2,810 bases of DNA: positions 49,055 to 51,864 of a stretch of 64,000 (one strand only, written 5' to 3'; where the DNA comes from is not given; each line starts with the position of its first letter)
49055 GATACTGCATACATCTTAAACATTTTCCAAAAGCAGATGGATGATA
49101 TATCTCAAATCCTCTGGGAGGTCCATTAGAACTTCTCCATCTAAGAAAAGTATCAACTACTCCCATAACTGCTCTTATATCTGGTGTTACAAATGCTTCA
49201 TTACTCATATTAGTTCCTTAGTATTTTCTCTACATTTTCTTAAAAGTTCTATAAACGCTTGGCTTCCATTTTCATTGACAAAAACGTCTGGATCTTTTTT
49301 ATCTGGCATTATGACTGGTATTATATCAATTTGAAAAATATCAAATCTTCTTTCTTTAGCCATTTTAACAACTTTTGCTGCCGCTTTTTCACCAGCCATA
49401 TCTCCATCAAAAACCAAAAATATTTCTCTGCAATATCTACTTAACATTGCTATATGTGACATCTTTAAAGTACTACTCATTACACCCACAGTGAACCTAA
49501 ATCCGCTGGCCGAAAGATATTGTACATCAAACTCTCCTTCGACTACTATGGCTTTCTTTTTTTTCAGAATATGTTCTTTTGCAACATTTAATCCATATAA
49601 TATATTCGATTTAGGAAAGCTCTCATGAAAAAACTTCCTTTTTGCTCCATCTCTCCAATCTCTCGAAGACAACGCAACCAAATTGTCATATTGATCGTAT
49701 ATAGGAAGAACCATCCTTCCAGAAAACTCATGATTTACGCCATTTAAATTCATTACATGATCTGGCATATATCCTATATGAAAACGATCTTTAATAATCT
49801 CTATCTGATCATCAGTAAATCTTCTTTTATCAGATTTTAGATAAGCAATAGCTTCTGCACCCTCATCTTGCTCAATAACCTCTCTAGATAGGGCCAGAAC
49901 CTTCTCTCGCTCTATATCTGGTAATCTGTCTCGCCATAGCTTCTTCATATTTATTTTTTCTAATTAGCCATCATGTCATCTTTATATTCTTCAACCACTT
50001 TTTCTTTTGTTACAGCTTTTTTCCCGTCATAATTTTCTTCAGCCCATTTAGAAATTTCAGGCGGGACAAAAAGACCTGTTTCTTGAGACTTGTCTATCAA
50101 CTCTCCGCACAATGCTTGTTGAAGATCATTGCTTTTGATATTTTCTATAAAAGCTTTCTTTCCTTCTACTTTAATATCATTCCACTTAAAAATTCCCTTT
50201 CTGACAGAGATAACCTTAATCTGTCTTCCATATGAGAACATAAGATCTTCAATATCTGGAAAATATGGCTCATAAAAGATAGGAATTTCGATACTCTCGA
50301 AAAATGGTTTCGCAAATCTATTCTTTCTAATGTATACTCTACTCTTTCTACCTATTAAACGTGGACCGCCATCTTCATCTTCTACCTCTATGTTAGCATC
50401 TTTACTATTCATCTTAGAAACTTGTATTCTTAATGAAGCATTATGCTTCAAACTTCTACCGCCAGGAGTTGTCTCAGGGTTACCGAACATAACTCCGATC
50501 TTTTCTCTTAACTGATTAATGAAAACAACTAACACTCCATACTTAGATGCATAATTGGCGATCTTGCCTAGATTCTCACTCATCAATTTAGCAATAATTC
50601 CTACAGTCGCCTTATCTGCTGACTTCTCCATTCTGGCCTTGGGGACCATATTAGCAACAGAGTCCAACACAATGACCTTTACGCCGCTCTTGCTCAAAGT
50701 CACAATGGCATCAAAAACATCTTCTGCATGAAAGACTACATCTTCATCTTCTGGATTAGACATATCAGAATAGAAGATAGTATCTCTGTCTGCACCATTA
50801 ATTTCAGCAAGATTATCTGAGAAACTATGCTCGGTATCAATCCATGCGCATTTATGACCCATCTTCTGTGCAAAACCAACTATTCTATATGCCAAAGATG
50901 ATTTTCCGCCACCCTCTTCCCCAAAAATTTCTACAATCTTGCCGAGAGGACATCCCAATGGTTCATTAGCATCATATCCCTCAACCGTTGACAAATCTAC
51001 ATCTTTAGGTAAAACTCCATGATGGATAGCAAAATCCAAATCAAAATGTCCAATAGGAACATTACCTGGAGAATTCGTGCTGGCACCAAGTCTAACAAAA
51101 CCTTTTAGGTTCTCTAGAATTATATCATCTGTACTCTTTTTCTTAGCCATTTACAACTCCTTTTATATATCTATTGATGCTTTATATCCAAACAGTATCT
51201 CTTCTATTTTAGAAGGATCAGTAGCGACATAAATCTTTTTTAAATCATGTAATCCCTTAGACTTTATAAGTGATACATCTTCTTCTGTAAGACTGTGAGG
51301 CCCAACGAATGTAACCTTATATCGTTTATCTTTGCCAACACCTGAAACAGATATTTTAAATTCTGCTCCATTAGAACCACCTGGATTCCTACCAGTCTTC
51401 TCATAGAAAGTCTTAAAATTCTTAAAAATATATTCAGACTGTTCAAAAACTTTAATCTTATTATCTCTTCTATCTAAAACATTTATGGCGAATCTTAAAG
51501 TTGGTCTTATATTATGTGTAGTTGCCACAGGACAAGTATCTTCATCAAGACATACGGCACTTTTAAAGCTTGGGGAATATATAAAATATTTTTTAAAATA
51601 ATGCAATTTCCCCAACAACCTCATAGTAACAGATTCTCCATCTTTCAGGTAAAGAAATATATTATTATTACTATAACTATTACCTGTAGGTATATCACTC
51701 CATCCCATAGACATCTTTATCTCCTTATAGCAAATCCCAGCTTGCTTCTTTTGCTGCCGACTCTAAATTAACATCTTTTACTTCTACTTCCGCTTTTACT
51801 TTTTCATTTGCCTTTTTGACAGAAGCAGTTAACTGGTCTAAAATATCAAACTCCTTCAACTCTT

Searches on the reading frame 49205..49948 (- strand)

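Call 38: search_protein_families(library=pfam, proteins=[window:49205-49948:-], max_evalue=0.01)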
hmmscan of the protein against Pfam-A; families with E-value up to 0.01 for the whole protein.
window:49205-49948:- (247 aa): 4 families
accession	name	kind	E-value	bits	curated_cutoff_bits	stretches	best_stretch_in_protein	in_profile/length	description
PF13662.12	Toprim_4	-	1.1e-13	51.7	25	1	132-205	2-82/85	Toprim domain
PF13155.12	Toprim_2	-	1.2e-11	45.2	22.1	1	134-223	1-87/88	Toprim-like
PF08275.17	DNAG_N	-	3.5e-10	40.5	26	1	71-124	71-128/128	DNA primase catalytic core, N-terminal domain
PF01751.28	Toprim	-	6.2e-10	39.6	23.1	1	133-199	2-86/96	Toprim domain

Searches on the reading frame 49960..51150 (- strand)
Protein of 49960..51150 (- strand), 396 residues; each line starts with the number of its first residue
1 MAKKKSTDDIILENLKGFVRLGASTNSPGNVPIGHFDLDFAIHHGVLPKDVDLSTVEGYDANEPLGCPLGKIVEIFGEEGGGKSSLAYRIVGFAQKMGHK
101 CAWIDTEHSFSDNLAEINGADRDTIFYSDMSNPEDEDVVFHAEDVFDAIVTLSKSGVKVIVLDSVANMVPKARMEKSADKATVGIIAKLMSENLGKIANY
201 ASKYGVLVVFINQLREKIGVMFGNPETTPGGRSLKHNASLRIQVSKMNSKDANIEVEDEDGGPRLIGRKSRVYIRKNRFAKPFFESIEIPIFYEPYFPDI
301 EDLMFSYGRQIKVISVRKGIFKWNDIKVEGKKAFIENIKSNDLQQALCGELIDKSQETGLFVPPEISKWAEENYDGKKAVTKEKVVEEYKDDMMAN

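Call 38: search_protein_families(library=pfam, proteins=[window:49960-51150:-], max_evalue=0.01)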
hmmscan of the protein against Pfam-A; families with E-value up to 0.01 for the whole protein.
window:49960-51150:- (396 aa): 4 families
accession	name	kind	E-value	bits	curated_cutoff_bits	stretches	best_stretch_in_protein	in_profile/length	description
PF00154.27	RecA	-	5.7e-51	173.9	27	1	66-293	48-257/262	recA bacterial DNA recombination protein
PF08423.17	Rad51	-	1.2e-06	28.4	22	1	70-257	26-222/244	Rad51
PF13479.12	AAA_24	-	0.0033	17.7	27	1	74-172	6-80/195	AAA domain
PF06745.19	ATPase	-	0.006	16.4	26.6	0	56-168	5-131/231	KaiC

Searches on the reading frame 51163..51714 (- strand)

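Call 38: search_protein_families(library=pfam, proteins=[window:51163-51714:-], max_evalue=0.01)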
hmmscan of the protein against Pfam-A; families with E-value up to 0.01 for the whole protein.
window:51163-51714:- (183 aa): 0 families

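Call 61: search_protein_families(library=phrogs, proteins=[window:51163-51714:-], max_evalue=0.001)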
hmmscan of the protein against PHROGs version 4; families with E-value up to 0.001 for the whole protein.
window:51163-51714:- (183 aa): 2 families
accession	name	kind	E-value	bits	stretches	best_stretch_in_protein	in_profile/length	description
phrog_1607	-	DNA, RNA and nucleotide metabolism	0.00075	20.2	1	36-146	69-182/285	single strand DNA binding protein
phrog_1192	-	DNA, RNA and nucleotide metabolism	0.00092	19.8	0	80-178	125-233/326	single strand DNA binding protein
